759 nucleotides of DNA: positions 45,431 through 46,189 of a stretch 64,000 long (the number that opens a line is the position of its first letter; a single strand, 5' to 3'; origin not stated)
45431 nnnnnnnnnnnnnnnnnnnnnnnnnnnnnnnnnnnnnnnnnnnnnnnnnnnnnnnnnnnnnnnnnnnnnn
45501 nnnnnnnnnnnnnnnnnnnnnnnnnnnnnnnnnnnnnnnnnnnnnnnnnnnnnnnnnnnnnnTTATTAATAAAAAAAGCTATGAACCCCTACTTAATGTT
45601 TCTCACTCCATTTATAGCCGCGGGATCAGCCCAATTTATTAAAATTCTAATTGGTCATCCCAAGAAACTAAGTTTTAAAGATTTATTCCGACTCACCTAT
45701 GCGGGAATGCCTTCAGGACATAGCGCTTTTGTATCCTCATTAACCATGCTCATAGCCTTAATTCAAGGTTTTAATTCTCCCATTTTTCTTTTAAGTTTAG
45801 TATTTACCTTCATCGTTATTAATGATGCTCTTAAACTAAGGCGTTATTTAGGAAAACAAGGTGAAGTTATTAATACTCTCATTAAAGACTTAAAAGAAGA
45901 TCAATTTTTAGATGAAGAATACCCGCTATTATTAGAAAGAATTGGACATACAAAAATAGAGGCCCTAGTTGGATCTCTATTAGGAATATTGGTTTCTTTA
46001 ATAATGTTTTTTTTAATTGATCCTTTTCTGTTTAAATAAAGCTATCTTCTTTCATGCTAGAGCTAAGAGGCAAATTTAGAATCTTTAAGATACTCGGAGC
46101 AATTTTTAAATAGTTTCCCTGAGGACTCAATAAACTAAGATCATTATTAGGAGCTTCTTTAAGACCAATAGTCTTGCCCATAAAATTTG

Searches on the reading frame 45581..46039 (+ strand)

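Call 73: search_protein_families(library=pfam, proteins=[window:45581-46039:+], max_evalue=0.001)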
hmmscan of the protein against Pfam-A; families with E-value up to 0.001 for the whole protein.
window:45581-46039:+ (152 aa): 1 family
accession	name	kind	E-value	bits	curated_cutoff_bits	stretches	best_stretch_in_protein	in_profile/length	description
PF02681.20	DUF212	-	8.3e-32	110.5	26.5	1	6-138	5-126/126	Divergent PAP2 family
